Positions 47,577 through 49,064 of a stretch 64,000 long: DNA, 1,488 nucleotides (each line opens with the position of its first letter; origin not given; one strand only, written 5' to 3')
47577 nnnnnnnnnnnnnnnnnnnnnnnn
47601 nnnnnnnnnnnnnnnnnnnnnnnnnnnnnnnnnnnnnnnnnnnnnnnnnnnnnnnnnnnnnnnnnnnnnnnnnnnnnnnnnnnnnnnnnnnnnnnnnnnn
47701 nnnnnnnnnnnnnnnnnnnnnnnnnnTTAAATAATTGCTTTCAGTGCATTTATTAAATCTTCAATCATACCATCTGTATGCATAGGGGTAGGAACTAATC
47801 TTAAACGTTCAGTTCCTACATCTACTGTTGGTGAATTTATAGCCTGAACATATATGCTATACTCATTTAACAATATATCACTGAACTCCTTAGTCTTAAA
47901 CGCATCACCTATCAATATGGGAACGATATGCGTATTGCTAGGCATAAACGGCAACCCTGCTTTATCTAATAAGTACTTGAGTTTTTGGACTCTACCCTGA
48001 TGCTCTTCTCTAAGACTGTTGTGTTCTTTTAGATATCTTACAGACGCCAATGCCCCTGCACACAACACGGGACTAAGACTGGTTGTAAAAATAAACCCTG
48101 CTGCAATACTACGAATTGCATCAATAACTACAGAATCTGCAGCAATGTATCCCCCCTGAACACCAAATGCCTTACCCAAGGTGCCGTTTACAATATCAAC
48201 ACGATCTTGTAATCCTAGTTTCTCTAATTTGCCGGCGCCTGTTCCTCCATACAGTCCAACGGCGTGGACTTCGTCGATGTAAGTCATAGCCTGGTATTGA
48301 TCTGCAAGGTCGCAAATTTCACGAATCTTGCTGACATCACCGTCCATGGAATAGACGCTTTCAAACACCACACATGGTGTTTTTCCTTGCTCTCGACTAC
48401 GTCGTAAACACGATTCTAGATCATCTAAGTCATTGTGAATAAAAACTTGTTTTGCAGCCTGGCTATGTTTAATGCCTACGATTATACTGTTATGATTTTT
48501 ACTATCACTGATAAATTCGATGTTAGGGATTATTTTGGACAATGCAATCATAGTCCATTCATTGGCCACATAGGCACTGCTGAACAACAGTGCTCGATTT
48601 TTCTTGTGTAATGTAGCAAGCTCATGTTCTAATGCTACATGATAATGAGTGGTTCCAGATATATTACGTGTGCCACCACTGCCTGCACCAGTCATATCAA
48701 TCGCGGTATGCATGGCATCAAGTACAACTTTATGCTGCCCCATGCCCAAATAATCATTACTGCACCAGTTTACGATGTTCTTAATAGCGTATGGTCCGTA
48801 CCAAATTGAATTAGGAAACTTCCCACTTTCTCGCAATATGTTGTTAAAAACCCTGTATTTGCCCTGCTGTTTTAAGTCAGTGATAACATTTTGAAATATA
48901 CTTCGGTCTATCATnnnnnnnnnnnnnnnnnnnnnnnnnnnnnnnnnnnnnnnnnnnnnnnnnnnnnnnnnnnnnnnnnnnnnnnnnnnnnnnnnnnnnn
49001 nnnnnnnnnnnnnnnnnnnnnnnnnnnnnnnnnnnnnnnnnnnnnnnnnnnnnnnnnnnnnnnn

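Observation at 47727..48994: Phage-encoded 5-aminolevulinate synthase on the minus strand with a Fur-box-like palindrome upstream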

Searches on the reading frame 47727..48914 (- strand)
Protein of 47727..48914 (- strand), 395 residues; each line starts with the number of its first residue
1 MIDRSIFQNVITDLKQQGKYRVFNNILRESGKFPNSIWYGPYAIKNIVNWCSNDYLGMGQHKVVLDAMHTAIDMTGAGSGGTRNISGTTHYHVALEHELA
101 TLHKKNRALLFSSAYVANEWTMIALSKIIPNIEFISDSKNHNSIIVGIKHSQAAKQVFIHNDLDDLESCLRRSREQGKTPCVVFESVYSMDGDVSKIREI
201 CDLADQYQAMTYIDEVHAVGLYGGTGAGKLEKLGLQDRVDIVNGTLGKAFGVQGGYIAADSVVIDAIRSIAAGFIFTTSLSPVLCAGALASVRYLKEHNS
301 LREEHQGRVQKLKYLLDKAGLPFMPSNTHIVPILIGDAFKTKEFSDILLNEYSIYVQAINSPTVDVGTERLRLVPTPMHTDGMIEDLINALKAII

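Call 3: search_protein_families(library=ncbifam, proteins=[window:47727-48914:-], max_evalue=0.00001)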
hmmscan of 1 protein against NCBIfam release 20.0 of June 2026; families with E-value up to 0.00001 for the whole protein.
window:47727-48914:- (395 aa): 12 families
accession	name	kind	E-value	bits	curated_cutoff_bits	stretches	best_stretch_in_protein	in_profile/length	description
TIGR01821.1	5aminolev_synth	equivalog_domain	4.9e-173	575.6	338.55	1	5-394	5-393/402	5-aminolevulinate synthase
NF005394.0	PRK06939.1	equivalog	4.6e-94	315.4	460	1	8-393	10-389/397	glycine C-acetyltransferase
TIGR00858.1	bioF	equivalog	2.7e-93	312.6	426.45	1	45-392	21-365/365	8-amino-7-oxononanoate synthase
TIGR01825.1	gly_Cac_T_rel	subfamily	9.8e-86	287.8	535.4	1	45-393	33-377/385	BioF/Kbl family PLP-dependent acyltransferase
TIGR01822.1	2am3keto_CoA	equivalog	1.4e-75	254.7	493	1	45-393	38-385/393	glycine C-acetyltransferase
NF047600.1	SerpalmtaseCFB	equivalog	7.1e-66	222.5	640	1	12-394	16-388/395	serine palmitoyltransferase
NF047599.1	SerpalmtaseBetaP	equivalog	1.1e-65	221.8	500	1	45-394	43-389/394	serine palmitoyltransferase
NF047603.1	SerpalmtaseAlphaP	equivalog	3.2e-53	180.8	670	1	50-392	50-390/399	serine palmitoyltransferase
NF005526.0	PRK07179.1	equivalog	7.2e-45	153.3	428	1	36-389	45-390/407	alpha-hydroxyketone-type quorum-sensing autoinducer synthase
NF005697.0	PRK07505.1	subfamily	3.3e-35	121.5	342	1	45-394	48-398/405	hypothetical protein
NF004608.1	PRK05937.1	equivalog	1.6e-31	109.4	399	1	48-315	5-274/366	8-amino-7-oxononanoate synthase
NF041364.1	GntC_guanitoxin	equivalog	1e-06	27.9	415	1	196-356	155-321/356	guanitoxin biosynthesis PLP-dependent (S)-gamma-hydroxy-L-arginine cyclodehydratase GntC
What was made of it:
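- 47727..48914 (-): valaS: 5-aminolevulinate synthase, 395 aa. TIGR01821 scores 575.6 bits against a cutoff of 338.55, while KBL, BioF and SPT models all fall below their own cutoffs (call 3).
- On 5-aminolevulinate synthase (EC 2.3.1.37, NCBIfam TIGR01821): KBL (315.4/460), BioF (312.6/426.45) and the SPT models are all below their cutoffs (call 3).
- It shares the fold and the PLP motif with these enzymes, with hits of 312-315 bits to the KBL and BioF models (call 3). The ALAS model scores 575.6 against a cutoff of 338.55 (call 3).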

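Call 4: search_protein_families(library=pfam, proteins=[window:47727-48914:-])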
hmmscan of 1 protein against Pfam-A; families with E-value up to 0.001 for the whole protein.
window:47727-48914:- (395 aa): 2 families
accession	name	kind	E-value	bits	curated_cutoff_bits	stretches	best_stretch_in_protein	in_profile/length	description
PF00155.27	Aminotran_1_2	-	1.1e-67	229.2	19.7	1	46-391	2-361/361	Aminotransferase class I and II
PF01053.26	Cys_Met_Meta_PP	-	0.00055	19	27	1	92-220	54-179/381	Cys/Met metabolism PLP-dependent enzyme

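Call 6: search_dna_similar(query=window:47727-48914:-, collection=phages, mode=protein, max_rows=40)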
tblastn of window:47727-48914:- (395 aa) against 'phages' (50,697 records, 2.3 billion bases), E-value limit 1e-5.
Records with a match: 19; places in all: 19; records where one place covers at least 80% of the query: 16.
Best place of each record, by identity: <60% 19.
By first word of the organism name: Salmonella 4; Escherichia 4; Staphylococcus 3; Bacteriophage 3; Campylobacter 2; Acinetobacter 2; Listeria 1.
By host as written in the record: - 5; Staphylococcus aureus 3; Homo sapiens 2; Salmonella enterica subsp. enterica serovar Kentucky 2; Campylobacter jejuni 2; Escherichia coli O157:H7 ATCC 43895 2; Listeria monocytogenes 1; Escherichia coli c1a 1; and 1 more.
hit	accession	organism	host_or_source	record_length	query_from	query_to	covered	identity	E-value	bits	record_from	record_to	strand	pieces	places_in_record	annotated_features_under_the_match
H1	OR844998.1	Staphylococcus phage SA 1306 Kay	Staphylococcus aureus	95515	14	394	96%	36.2%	3e-61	219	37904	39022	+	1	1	record has no annotation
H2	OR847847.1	Listeria phage LM 4-11-1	Listeria monocytogenes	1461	7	394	98%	34.0%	4e-58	201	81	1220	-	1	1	record has no annotation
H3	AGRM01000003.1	Salmonella enterica subsp. houtenae str. ATCC BAA-1581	Homo sapiens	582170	46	394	88%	33.0%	7e-57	206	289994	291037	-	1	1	2-amino-3-ketobutyrate coenzyme A ligase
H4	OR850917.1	Salmonella phage S.Kent 1-2-1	Salmonella enterica subsp. enterica ...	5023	46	394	88%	32.8%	3e-56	204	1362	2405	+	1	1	record has no annotation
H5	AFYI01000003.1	Salmonella enterica subsp. enterica serovar Infantis str. ...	Homo sapiens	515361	46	394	88%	32.8%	4e-56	204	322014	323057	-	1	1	2-amino-3-ketobutyrate coenzyme A ligase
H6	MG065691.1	Campylobacter phage A11a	Campylobacter jejuni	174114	46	394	88%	32.5%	8e-55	200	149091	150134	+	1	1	record has no annotation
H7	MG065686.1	Campylobacter phage A18a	Campylobacter jejuni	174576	46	394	88%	32.5%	8e-55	200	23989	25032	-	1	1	record has no annotation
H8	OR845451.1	Escherichia phage ECO95 1-6-1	Escherichia coli O157:H7 ATCC 43895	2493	45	391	88%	32.5%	1e-40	158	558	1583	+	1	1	record has no annotation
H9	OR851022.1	Salmonella phage S.Kent 1-2-1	Salmonella enterica subsp. enterica ...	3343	45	391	88%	32.5%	1e-40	158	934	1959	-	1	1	record has no annotation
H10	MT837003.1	Bacteriophage sp.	human fecal samples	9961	45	393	88%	31.4%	7e-35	142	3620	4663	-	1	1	record has no annotation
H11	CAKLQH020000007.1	Acinetobacter phage MD-2021a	not known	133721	7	391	97%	28.4%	5e-34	140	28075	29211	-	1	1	bioF: 8-amino-7-oxononanoate synthase | bioC: biotin biosynthesis protein BioC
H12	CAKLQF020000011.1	Acinetobacter phage MD-2021a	not known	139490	7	391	97%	28.4%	5e-34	140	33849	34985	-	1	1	bioF: 8-amino-7-oxononanoate synthase | bioC: biotin biosynthesis protein BioC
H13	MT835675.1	Bacteriophage sp.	human fecal samples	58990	46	385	86%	32.1%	2e-49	184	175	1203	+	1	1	record has no annotation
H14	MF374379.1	Escherichia phage DN1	Escherichia coli c1a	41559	45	391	88%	31.0%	4e-35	143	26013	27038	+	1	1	transduced bio-locus consists of eight full and one partially deleted ... | 8-amino-7-oxononanoate synthase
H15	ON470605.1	Escherichia phage vB_EcoP-720R6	Escherichia coli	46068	45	391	88%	31.0%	5e-34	140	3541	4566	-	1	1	8-amino-7-oxononanoate synthase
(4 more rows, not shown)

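Call 7: search_solved_structures(query=window:47727-48914:-, show_alignments=1)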
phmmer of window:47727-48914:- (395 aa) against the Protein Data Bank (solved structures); distinct sequences matched with E-value up to 0.001: 54.
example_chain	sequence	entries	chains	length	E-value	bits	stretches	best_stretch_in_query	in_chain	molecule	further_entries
7x98_A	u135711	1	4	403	2.4e-131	441.4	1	6-393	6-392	5-aminolevulinate synthase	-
2bwn_A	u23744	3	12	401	1.1e-123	416.1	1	9-391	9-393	5-AMINOLEVULINATE SYNTHASE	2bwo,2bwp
5qqq_B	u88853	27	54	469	6.2e-117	394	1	6-391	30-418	5-aminolevulinate synthase, erythroid-specific, mitochondrial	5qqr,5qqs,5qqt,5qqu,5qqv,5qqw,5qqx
8eim_A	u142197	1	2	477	1.3e-109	369.9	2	17-233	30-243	5-aminolevulinate synthase, mitochondrial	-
5txr_B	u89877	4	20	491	1.5e-109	369.7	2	17-233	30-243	5-aminolevulinate synthase, mitochondrial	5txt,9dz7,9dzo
3tqx_A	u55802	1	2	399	7e-61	209.5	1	44-390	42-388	2-amino-3-ketobutyrate coenzyme A ligase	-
1fc4_A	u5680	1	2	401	1.9e-57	198.2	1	46-390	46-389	2-AMINO-3-KETOBUTYRATE CONENZYME A LIGASE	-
7v58_A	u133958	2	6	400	1.7e-56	195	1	45-390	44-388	2-amino-3-ketobutyrate coenzyme A ligase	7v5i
7bxp_A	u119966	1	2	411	8.6e-55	189.5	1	45-390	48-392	2-amino-3-ketobutyrate coenzyme A ligase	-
7bxq_A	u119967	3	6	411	5.7e-54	186.7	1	45-390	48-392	2-amino-3-ketobutyrate coenzyme A ligase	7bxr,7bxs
8s1y_A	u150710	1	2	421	9.6e-52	179.4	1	45-391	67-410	8-amino-7-oxononanoate synthase/2-amino-3-ketobutyrate coenzyme A ligase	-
7poa_A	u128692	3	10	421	9.6e-52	179.4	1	45-391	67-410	8-amino-7-oxononanoate synthase/2-amino-3-ketobutyrate coenzyme A ligase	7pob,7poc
5jay_A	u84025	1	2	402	1.4e-48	169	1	46-387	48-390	8-amino-7-oxononanoate synthase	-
6onn_A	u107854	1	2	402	3.9e-48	167.5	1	45-391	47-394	8-amino-7-oxononanoate synthase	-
3wy7_A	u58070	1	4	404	8.1e-47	163.2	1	49-381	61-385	8-amino-7-oxononanoate synthase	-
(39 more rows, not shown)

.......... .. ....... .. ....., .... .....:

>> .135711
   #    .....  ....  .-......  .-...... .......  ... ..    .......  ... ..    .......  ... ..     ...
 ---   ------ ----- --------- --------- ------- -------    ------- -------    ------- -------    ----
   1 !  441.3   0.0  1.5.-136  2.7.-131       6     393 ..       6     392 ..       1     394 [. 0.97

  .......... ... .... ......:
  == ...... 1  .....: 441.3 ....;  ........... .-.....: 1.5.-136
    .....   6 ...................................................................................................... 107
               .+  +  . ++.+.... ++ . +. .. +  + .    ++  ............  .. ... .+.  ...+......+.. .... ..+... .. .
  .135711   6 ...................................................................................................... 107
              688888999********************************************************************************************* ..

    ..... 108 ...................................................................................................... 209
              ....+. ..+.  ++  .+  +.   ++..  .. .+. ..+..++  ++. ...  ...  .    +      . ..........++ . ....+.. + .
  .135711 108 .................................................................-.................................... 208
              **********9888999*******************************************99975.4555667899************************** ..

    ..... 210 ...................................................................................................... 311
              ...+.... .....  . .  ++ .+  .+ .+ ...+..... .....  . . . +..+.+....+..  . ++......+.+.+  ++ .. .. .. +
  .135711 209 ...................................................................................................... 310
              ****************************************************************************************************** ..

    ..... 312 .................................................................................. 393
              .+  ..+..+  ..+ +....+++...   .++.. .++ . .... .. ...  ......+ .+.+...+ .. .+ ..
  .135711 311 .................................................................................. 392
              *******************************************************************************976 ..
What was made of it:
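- ALAS structures score 394-441 bits against 210 or less for KBL and BioF (call 7).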

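Call 21: find_encoding_contigs(protein=window:47727-48914:-, flank=3000, max_places=6)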
Protein window:47727-48914:- (395 aa): 3 contigs read that carry it; 1 place shown.
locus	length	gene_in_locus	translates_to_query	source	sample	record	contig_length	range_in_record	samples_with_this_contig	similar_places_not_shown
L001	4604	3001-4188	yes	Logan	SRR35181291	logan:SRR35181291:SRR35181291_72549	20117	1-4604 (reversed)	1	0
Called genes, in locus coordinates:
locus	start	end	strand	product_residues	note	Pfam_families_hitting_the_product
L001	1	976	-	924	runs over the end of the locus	-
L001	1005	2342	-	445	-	PF01391:Collagen (faint)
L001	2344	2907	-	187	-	PF07880:T4_gp9_10_N (faint)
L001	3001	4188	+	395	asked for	PF00155:Aminotran_1_2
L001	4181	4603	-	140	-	?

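Call 22: find_related_loci(query=window:47727-48914:-, collection=viral_contigs, flank=5000)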
Query window:47727-48914:- (395 aa) in viral_contigs; peptide patterns used: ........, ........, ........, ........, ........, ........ (x = any residue, [..] = any of these).
315 stretches matched a pattern; 306 encode a relative of the query (tblastn E <= 1e-3); the best 80 are kept; 80 distinct loci.
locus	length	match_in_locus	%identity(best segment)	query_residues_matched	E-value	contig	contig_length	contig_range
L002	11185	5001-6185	77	1-395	0e+0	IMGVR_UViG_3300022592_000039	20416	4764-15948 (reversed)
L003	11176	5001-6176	78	1-391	0e+0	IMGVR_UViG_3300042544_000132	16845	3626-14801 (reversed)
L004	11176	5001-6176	78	1-391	0e+0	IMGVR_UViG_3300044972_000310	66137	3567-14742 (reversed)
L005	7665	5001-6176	78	1-391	0e+0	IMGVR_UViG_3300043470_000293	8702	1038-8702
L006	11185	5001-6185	77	1-395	0e+0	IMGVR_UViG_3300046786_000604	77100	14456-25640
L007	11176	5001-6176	78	1-391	0e+0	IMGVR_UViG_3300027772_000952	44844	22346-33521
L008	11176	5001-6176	78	1-391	0e+0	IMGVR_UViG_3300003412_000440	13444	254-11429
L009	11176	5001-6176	77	1-391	0e+0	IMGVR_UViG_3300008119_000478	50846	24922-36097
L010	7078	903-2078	77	1-391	0e+0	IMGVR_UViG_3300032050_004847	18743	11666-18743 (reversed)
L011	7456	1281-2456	77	1-391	0e+0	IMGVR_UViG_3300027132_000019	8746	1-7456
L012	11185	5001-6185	76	1-395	0e+0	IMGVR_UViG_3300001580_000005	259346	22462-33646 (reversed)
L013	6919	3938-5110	77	1-391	0e+0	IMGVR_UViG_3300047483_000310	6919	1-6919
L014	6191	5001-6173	77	1-391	0e+0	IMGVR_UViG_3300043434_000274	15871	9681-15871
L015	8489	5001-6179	76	1-392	0e+0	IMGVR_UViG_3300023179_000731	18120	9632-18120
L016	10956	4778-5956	76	1-392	0e+0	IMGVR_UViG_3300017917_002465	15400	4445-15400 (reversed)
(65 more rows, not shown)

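Call 32: find_related_loci(query=window:47727-48914:-, collection=metagenome_contigs, flank=2500)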
Query window:47727-48914:- (395 aa) in metagenome_contigs; peptide patterns used: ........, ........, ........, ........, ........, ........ (x = any residue, [..] = any of these).
600 stretches matched a pattern (row limit reached: there are more); 551 encode a relative of the query (tblastn E <= 1e-3); the best 80 are kept; 80 distinct loci.
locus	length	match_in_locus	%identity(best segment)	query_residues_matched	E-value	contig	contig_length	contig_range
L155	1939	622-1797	78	1-391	0e+0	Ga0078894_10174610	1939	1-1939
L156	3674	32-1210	79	1-392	0e+0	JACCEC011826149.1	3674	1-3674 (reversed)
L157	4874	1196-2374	79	1-392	0e+0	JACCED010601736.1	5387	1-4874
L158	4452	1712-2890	79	1-392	0e+0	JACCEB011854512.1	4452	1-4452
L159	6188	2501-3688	77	1-395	0e+0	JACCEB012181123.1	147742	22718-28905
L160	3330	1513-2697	76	1-395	0e+0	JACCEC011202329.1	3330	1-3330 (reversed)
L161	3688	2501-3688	77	1-395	0e+0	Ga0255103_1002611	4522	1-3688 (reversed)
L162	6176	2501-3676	78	1-391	0e+0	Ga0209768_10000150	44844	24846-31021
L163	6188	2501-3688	77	1-395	0e+0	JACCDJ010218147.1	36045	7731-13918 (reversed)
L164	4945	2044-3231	76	1-395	0e+0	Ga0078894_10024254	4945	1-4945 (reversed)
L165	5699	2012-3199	77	1-395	0e+0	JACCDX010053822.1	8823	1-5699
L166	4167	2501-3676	77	1-391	0e+0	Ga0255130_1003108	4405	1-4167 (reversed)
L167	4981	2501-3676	77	1-391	0e+0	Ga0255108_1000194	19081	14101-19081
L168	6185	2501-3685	76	1-395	0e+0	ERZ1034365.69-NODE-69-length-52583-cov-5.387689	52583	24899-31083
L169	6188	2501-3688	77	1-395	0e+0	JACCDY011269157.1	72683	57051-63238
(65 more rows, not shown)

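Call 36: search_protein_families(library=phrogs, proteins=[window:47727-48914:-], max_evalue=0.001)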
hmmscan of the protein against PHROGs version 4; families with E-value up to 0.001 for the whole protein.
window:47727-48914:- (395 aa): 0 families

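Call 37: search_solved_structures(query=window:47727-48914:-, show_alignments=2, max_evalue=1e-115)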
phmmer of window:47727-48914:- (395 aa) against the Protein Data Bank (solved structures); distinct sequences matched with E-value up to 1e-115: 3.
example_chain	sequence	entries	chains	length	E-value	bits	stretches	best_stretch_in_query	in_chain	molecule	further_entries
7x98_A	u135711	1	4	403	2.4e-131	441.4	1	6-393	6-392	5-aminolevulinate synthase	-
2bwn_A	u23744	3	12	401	1.1e-123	416.1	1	9-391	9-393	5-AMINOLEVULINATE SYNTHASE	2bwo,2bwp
5qqq_B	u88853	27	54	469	6.2e-117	394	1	6-391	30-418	5-aminolevulinate synthase, erythroid-specific, mitochondrial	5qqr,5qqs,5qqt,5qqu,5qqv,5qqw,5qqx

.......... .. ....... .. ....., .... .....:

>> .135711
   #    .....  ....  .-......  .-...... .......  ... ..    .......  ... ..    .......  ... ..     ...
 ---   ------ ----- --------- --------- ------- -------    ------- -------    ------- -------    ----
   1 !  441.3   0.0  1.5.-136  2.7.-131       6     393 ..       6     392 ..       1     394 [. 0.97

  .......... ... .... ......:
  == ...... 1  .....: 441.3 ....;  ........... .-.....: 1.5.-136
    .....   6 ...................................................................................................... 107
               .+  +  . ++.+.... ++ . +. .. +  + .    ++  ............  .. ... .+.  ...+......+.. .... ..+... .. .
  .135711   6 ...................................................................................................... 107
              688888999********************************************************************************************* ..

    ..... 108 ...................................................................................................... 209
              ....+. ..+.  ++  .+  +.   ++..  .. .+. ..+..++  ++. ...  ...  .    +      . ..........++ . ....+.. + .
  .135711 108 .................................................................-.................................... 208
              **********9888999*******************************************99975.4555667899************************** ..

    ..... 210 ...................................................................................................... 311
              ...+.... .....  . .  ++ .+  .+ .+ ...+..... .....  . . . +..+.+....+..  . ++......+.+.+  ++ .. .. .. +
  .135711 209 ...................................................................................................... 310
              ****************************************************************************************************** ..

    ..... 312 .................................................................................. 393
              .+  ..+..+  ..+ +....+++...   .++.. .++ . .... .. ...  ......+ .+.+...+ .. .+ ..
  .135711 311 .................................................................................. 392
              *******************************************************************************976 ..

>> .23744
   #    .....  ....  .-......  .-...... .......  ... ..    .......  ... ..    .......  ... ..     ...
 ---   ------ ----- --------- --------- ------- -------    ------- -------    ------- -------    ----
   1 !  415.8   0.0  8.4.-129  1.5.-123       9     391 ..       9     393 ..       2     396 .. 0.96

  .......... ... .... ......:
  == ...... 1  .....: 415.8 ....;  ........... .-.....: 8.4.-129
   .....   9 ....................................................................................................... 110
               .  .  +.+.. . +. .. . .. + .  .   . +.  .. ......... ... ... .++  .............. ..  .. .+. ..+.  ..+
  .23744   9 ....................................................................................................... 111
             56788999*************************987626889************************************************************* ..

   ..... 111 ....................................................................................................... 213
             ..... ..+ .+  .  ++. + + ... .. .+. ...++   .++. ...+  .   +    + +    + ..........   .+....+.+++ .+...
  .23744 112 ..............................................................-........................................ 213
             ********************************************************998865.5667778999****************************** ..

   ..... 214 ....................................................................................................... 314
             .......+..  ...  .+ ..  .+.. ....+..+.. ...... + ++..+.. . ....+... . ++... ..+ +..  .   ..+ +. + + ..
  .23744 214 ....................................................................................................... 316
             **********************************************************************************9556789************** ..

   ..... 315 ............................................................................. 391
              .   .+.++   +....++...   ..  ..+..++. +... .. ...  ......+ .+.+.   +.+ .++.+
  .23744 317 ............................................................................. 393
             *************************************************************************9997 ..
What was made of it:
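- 47727..48914 (-): The best solved structures are ALAS 7x98 and 2bwn (calls 7, 37). Heme ligand His342 (R. capsulatus numbering) is Lys340 here, and Cys400 is missing because the protein ends at residue 395 (call 37).
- On 5-aminolevulinate synthase (EC 2.3.1.37, NCBIfam TIGR01821): All are conserved in the alignment to 2bwn (call 37).
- On Viral AlaS clade (valaS AMG): Lys340 aligns with His342, and the protein ends before position 400 (call 37).
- Closest known: Bacterial AlaS/HemA of Alphaproteobacteria. Same: It is colinear over the full length with identical catalytic residues and the PLP lysine (call 37).
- Closest known: Bacterial AlaS/HemA of Alphaproteobacteria. Different: Heme ligand His342 is replaced by Lys, and the C-terminal Cys400 region is absent (call 37).
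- The succinyl-CoA and glycine-binding residues of R. capsulatus ALAS are all present (call 37).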
